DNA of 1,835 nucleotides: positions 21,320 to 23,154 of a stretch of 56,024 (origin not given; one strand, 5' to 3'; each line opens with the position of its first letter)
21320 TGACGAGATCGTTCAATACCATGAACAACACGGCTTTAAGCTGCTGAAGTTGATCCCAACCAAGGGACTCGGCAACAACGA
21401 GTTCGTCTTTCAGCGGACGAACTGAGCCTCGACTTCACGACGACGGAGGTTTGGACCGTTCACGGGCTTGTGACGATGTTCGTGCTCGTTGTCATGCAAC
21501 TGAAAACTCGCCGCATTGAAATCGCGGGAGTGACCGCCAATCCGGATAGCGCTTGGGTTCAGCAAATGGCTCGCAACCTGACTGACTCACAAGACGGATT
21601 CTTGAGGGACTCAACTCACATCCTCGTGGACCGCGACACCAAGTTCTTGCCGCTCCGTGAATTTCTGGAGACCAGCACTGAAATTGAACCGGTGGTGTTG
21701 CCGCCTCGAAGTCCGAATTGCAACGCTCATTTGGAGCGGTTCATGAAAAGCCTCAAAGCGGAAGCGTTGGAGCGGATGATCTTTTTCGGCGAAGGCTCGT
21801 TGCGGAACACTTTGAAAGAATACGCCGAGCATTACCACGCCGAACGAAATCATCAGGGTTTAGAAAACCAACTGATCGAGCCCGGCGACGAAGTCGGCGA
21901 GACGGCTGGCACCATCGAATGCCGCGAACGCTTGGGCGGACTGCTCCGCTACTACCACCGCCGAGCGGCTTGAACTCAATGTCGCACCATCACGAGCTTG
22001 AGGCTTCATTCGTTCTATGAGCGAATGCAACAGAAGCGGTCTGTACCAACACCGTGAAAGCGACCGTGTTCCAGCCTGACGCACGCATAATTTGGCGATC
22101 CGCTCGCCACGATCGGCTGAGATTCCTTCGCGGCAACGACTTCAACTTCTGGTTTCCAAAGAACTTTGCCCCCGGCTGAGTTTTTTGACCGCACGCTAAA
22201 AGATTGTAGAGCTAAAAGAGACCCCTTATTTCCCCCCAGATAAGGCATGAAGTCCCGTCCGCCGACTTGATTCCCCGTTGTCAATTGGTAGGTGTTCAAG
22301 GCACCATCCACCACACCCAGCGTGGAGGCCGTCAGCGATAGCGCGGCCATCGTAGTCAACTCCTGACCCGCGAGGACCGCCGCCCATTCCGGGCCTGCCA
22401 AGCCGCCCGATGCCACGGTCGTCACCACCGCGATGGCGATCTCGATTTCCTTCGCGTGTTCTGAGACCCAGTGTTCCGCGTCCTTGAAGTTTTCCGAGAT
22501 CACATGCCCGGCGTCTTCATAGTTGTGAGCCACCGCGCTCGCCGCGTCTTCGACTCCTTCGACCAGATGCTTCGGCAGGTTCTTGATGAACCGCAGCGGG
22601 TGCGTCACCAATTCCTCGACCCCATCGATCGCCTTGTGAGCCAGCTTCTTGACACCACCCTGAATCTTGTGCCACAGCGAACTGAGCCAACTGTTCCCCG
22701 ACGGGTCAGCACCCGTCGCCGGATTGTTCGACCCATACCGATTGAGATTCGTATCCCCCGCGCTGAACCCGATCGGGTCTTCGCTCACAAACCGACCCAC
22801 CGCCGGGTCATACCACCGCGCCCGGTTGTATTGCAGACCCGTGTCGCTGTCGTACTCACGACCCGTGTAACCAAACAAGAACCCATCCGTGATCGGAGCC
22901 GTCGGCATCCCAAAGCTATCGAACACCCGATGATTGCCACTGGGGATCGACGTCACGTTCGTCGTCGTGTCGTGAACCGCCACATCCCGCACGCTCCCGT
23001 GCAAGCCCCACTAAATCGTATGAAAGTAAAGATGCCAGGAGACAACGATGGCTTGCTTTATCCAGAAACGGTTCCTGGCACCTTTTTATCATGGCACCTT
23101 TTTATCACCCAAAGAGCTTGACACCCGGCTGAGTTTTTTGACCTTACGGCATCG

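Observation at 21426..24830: AT-rich accessory island: array of orphan polymorphic-toxin tips with immunity-like genes beside an IS remnant, with no full-length Rhs gene nearby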

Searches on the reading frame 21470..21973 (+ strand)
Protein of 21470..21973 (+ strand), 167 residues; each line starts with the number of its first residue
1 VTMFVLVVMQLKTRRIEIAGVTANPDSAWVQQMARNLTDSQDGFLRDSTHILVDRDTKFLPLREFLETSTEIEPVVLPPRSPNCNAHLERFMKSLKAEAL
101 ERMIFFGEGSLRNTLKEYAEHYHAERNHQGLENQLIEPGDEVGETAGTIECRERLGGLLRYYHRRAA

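Call 5: search_protein_families(library=pfam, max_evalue=1, proteins=[window:21470-21973:+])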
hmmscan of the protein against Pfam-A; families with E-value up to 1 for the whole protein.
window:21470-21973:+ (167 aa): 4 families
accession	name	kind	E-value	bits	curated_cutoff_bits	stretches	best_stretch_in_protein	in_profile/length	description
PF13683.12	rve_3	-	3e-10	40.1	26.5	1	71-133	2-64/67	Integrase core domain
PF13358.12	DDE_3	-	0.019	15.2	28.6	1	62-102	96-137/146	DDE superfamily endonuclease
PF24882.1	WHD_ORC2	-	0.073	13.1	27.3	1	93-124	12-43/63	ORC2 WHD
PF13333.12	rve_2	-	0.084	13.5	22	1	89-131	1-43/56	Integrase core domain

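Call 8: search_protein_families(library=ncbifam, max_evalue=1, proteins=[window:21470-21973:+])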
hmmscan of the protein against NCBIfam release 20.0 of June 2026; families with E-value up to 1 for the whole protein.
window:21470-21973:+ (167 aa): 4 families
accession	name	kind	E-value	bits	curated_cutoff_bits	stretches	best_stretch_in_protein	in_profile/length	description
NF033577.2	transpos_IS481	equivalog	4.8e-11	42.7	224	1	50-134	191-278/284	IS481 family transposase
NF033516.0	transpos_IS3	equivalog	1.1e-08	34.7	160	1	63-133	293-362/369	IS3 family transposase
NF033545.0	transpos_IS630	equivalog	0.00079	19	100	1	62-120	240-296/299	IS630 family transposase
NF033546.1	transpos_IS21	equivalog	0.1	12.1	160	1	71-134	213-277/294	IS21 family transposase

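Call 31: find_homologous_proteins(query=window:21470-21973:+, max_evalue=1e-10)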
Query window:21470-21973:+ (167 aa): 3952 proteins with E <= 1e-10 among 4074 candidates; the best 120 are listed.
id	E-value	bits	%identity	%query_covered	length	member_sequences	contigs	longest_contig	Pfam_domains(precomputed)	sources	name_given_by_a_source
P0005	1.5e-93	329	88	100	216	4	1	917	PF13683.13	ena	-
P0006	3.2e-90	318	86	100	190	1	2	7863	PF13683.13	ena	-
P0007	8.1e-86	304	81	100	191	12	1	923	PF13683.13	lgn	-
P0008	8.7e-86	304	81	100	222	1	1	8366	PF13683.13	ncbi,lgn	-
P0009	1.4e-85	303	80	100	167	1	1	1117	PF13683.13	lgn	-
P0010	2.5e-80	286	73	100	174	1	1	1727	PF13683.13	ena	-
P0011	2.0e-79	283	73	100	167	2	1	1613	PF13683.13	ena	-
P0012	2.8e-78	279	77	100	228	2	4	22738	PF13683.13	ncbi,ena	-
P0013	2.2e-77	277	72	100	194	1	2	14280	PF13683.13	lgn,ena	-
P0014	7.3e-77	275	70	99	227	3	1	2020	PF13683.13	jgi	jgi:transposase InsO family protein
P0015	1.7e-76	274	73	98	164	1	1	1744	PF13683.13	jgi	-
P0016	3.2e-76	273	71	100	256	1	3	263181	PF13683.13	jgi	jgi:putative transposase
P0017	1.3e-73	264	67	100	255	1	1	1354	PF13683.13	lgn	-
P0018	8.7e-73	262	70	100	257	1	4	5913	PF13683.13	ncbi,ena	-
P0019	2.8e-72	260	72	91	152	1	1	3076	PF13683.13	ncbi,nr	ncbi:MAG: integrase core domain-containing protein [Planctomycetota bacterium]|nr:integrase core dom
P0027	2.7e-68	247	83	78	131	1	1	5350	PF13683.13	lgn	-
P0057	3.0e-66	240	78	81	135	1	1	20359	PF13683.13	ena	-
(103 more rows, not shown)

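Call 32: find_encoding_contigs(protein=P0012, flank=4000, max_places=4)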
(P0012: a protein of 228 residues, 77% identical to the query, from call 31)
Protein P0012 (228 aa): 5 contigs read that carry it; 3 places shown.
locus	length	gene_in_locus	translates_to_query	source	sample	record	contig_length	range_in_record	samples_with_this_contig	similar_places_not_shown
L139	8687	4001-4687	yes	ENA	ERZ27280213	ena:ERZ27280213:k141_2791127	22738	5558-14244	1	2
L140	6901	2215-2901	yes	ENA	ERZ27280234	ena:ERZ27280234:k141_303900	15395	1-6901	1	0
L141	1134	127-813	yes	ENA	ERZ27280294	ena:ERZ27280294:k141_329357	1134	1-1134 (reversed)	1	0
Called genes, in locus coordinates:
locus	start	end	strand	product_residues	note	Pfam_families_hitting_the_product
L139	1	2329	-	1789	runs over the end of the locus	-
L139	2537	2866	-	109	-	-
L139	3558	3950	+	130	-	-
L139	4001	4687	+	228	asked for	PF13683:rve_3 (weak)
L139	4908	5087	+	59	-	-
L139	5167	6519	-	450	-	PF07394:DUF1501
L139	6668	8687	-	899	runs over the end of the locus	PF13442:Cytochrome_CBB3 (faint), PF07635:PSCyt1, PF07626:PSD3, PF07637:PSD5, PF07631:PSD4, PF07627:PSCyt3, PF07624:PSD2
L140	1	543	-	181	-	?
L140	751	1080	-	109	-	-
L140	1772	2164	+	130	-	-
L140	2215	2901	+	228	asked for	PF13683:rve_3 (weak)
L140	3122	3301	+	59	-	-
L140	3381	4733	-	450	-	PF07394:DUF1501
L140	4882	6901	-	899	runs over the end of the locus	PF13442:Cytochrome_CBB3 (faint), PF07635:PSCyt1, PF07626:PSD3, PF07637:PSD5, PF07631:PSD4, PF07627:PSCyt3, PF07624:PSD2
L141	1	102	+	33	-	?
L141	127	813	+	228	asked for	PF13683:rve_3 (weak)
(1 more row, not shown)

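Call 33: find_encoding_contigs(protein=P0006, flank=4000, max_places=3)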
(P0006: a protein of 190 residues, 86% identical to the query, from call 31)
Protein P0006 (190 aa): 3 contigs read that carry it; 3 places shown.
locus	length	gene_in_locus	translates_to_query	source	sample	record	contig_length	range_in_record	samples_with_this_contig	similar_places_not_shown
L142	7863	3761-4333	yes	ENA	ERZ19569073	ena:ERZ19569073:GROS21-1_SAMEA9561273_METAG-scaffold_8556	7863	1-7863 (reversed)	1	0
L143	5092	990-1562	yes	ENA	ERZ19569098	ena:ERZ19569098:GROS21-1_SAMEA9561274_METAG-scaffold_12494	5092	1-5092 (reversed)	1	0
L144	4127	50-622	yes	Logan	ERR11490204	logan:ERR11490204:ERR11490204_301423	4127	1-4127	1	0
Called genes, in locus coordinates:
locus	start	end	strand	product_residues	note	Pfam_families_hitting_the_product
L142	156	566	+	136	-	PF08281:Sigma70_r4_2 (weak), PF00196:GerE, PF13384:HTH_23 (faint)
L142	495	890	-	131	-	-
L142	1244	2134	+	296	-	-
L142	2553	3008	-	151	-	-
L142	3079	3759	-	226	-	PF01797:Y1_Tnp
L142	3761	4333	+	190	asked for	PF13683:rve_3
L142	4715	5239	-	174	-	-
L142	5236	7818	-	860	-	-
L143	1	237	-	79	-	?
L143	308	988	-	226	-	PF01797:Y1_Tnp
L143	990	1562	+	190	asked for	PF13683:rve_3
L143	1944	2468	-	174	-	-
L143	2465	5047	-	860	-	-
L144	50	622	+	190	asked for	PF13683:rve_3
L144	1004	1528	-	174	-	-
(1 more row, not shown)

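Call 34: find_encoding_contigs(protein=P0016, flank=4000, max_places=3)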
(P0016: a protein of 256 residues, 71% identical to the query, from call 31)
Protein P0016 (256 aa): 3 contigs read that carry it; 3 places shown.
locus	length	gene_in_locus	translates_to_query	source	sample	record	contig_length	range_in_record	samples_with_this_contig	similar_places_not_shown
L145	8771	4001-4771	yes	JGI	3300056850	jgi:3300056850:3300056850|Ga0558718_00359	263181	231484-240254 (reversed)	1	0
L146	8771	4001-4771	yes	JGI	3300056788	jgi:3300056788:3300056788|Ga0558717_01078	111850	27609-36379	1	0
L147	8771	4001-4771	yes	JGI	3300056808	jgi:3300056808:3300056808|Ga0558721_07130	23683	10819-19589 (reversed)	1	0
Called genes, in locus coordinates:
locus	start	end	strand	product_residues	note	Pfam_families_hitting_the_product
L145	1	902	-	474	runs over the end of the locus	PF07394:DUF1501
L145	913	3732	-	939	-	PF07635:PSCyt1, PF07583:PSCyt2, PF07587:PSD1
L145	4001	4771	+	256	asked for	PF13683:rve_3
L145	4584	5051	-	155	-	-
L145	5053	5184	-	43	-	-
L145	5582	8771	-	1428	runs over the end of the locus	PF00069:Pkinase, PF07714:PK_Tyr_Ser-Thr, PF24105:Beta-prop_CAF1B_HIR1, PF00400:WD40, PF23381:Beta-prop_IFT122_1st, PF23409:Beta-prop_EML, PF23414:Beta-prop_EML_2, PF24780:WD40_MABP1-WDR62_1st, +206 more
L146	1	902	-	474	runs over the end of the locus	PF07394:DUF1501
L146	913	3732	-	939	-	PF07635:PSCyt1, PF07583:PSCyt2, PF07587:PSD1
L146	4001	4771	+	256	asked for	PF13683:rve_3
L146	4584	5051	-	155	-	-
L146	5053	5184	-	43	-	-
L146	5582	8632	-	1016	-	-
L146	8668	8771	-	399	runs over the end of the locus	PF00069:Pkinase, PF07714:PK_Tyr_Ser-Thr, PF01636:APH (faint), PF17667:Pkinase_fungal (weak), PF03109:ABC1 (weak)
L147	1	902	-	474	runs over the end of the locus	PF07394:DUF1501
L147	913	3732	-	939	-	PF07635:PSCyt1, PF07583:PSCyt2, PF07587:PSD1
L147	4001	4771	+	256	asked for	PF13683:rve_3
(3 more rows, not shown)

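Call 40: search_protein_families(library=pfam, max_evalue=0.1, proteins=[L142:5236-7818:-, L142:4715-5239:-, L142:3079-3759:-, L142:2553-3008:-, L142:1235-2134:+, L139:3558-3950:+, L139:4001-4687:+])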
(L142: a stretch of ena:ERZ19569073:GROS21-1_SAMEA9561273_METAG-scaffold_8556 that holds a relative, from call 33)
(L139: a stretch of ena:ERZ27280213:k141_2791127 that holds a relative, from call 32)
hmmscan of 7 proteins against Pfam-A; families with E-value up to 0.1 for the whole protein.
L142:5236-7818:- (860 aa): 3 families
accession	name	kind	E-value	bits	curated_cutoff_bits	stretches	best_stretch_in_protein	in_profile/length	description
PF06476.17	DUF1090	-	0.0016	18.8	24.4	1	531-583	21-76/110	Protein of unknown function (DUF1090)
PF00177.27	Ribosomal_S7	-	0.029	14.4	24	0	531-565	96-130/148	Ribosomal protein S7p/S5e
PF01844.29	HNH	-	0.045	14.3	21.4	1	794-816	15-37/47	HNH endonuclease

L142:4715-5239:- (174 aa): 0 families

L142:3079-3759:- (226 aa): 1 family
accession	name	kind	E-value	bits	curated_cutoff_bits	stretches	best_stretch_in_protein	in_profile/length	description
PF01797.21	Y1_Tnp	-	1.7e-17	64.1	23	1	12-126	5-121/121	Transposase IS200 like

L142:2553-3008:- (151 aa): 1 family
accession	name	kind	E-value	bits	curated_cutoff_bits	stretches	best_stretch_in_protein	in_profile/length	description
PF18361.6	ssDBP_DBD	-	0.053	14.1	25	1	61-123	67-124/136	Single stranded DNA-binding protein ss DNA binding domain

L142:1235-2134:+ (299 aa): 1 family
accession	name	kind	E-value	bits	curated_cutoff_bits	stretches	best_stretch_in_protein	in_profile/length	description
PF14261.11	DUF4351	-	0.0066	16.9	25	1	244-297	3-55/59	Domain of unknown function (DUF4351)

L139:3558-3950:+ (130 aa): 0 families

L139:4001-4687:+ (228 aa): 2 families
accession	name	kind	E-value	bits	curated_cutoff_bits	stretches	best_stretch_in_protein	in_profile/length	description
PF13683.12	rve_3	-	5.5e-06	26.5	26.5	1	132-195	2-65/67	Integrase core domain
PF01498.24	HTH_Tnp_Tc3_2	-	0.045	14.5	31.5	0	3-29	25-51/72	Transposase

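Call 41: search_protein_families(library=ncbifam, max_evalue=0.1, proteins=[L142:5236-7818:-, L142:4715-5239:-, L142:3079-3759:-, L142:2553-3008:-, L139:3558-3950:+, L139:4001-4687:+])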
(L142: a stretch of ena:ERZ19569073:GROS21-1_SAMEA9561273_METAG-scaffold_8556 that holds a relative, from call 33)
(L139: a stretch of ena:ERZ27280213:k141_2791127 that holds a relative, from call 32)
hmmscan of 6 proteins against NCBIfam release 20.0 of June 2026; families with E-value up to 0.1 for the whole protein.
L142:5236-7818:- (860 aa): 2 families
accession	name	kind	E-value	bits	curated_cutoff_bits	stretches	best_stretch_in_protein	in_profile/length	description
TIGR03696.1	Rhs_assc_core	domain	1.1e-17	64.2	32.5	1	34-107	3-75/76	RHS repeat-associated core domain-containing protein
NF041261.1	RHS_core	equivalog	1.7e-07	29.4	2000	1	51-105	1206-1258/1261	RHS element core protein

L142:4715-5239:- (174 aa): 0 families

L142:3079-3759:- (226 aa): 1 family
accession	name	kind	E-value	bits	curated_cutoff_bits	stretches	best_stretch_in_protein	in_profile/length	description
NF047646.1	REP_Tyr_transpos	equivalog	6.3e-18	65.1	80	1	5-142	3-146/146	REP-associated tyrosine transposase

L142:2553-3008:- (151 aa): 0 families

L139:3558-3950:+ (130 aa): 0 families

L139:4001-4687:+ (228 aa): 3 families
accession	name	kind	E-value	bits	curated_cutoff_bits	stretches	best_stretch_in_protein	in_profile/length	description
NF033577.2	transpos_IS481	equivalog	5.5e-14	52.4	224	1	5-195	90-278/284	IS481 family transposase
NF033516.0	transpos_IS3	equivalog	7.3e-05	22.2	160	1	5-194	163-362/369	IS3 family transposase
NF033545.0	transpos_IS630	equivalog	0.084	12.3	100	0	125-180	242-295/299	IS630 family transposase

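Call 75: find_encoding_contigs(protein=P0057, flank=8000, max_places=3)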
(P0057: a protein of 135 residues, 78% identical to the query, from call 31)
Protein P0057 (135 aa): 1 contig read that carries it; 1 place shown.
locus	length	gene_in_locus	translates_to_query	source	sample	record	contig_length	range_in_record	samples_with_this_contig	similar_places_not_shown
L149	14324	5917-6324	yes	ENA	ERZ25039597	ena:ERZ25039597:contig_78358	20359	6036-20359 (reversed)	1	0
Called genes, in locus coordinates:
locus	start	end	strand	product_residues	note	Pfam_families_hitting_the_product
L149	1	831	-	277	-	?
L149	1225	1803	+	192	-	-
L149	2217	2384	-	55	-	-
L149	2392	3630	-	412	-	PF01512:Complex1_51K, PF10589:NADH_4Fe-4S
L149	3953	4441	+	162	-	PF06445:GyrI-like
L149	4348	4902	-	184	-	-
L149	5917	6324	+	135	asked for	PF13683:rve_3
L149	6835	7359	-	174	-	-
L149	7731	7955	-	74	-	-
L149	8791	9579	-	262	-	-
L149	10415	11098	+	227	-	PF23381:Beta-prop_IFT122_1st, PF23414:Beta-prop_EML_2 (faint), PF24807:WD40_CDC20-Fz (weak), PF24814:WD40_Prp19 (weak), PF25174:Beta-prop_THOC3, PF25175:Beta-prop_WDR5, PF25168:Beta-prop_WDR36-Utp21_2nd (weak), PF25173:Beta-prop_WDR3_1st, +3 more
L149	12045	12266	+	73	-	-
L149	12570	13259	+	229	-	-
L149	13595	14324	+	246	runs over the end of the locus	PF00353:HemolysinCabind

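Call 76: find_encoding_contigs(protein=P0027, flank=6000, max_places=3)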
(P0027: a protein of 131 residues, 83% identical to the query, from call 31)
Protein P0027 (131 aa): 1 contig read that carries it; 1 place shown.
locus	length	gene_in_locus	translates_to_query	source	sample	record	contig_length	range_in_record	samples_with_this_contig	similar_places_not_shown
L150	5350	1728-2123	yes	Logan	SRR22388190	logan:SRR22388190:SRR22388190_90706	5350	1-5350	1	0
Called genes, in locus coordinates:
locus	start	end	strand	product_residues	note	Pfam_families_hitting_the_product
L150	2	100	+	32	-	?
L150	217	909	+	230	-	-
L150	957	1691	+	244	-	-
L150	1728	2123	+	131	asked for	PF13683:rve_3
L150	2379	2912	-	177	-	-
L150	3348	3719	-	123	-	PF00190:Cupin_1, PF07883:Cupin_2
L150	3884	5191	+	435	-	PF01011:PQQ (faint), PF13360:PQQ_2, PF13570:Beta-prop_ACSF4, PF13360:PQQ_2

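Call 80: search_solved_structures(query=L142:5239-7818:-, max_evalue=0.1)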
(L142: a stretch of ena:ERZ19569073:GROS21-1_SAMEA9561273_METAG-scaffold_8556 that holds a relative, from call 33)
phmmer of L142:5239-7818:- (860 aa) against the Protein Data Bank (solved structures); distinct sequences matched with E-value up to 0.1: 22.
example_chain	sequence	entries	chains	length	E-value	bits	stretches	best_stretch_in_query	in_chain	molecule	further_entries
8cm0_A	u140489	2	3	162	8.9e-59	202.6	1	721-857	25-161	Rhs-family protein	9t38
8qja_A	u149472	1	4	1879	5.2e-08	34.7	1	48-107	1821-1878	Putative type VI secretion system YD repeat-containing Rhs element Vgr protein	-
9pt5_A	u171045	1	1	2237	5.2e-07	31.4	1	32-113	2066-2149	Teneurin-like protein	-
9ifo_A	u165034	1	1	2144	3.1e-06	28.8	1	32-107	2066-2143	Teneurin-Like Protein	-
8fjp_A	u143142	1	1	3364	5.8e-06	27.9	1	46-108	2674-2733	salivary gland surface protein 1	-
7q97_A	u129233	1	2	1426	8.4e-06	27.4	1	50-122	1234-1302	Rhs family protein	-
8cp6_B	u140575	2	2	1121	1.9e-05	26.2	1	50-107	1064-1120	Toxin protein Tse5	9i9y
8h8a_A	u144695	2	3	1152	2.3e-05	25.9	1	50-107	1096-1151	Putative Rhs-family protein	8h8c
8h8b_A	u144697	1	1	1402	9.7e-05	23.9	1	50-107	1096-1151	Putative Rhs-family protein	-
6sup_A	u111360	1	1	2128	0.00016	23.1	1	49-108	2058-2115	TcdB2,TccC3,Cell division control protein 42 homolog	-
9c4k_Q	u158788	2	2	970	0.00023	22.6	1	49-112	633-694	Toxin subunit YenC2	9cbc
6suq_A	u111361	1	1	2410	0.00026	22.4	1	49-107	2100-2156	TcdB2,TccC3,Genome polyprotein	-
6h6g_A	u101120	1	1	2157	0.00038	21.9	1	49-107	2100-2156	TcdB2,TccC3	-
8uy4_A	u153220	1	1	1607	0.00051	21.5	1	50-107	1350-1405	Tse15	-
4igl_B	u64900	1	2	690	0.001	20.5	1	49-107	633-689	YenC2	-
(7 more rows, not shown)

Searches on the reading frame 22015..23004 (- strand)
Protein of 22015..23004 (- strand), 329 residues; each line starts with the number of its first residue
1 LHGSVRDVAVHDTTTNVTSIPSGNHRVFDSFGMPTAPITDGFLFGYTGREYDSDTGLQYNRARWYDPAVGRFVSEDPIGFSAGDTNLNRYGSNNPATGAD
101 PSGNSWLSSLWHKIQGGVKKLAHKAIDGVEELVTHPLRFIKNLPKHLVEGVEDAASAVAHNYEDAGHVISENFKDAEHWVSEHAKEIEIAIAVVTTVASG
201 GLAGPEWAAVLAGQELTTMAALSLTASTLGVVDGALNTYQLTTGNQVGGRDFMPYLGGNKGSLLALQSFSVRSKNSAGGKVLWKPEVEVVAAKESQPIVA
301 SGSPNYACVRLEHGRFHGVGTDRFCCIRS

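Call 5: search_protein_families(library=pfam, max_evalue=1, proteins=[window:22015-23004:-])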
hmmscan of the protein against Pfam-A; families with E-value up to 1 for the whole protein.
window:22015-23004:- (329 aa): 0 families

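Call 8: search_protein_families(library=ncbifam, max_evalue=1, proteins=[window:22015-23004:-])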
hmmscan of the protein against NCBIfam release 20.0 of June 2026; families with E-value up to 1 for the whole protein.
window:22015-23004:- (329 aa): 2 families
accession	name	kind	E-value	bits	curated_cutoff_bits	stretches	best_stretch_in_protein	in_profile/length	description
TIGR03696.1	Rhs_assc_core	domain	3.5e-20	72.3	32.5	1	30-103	3-75/76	RHS repeat-associated core domain-containing protein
NF041261.1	RHS_core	equivalog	4.1e-09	34.8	2000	1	47-101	1206-1258/1261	RHS element core protein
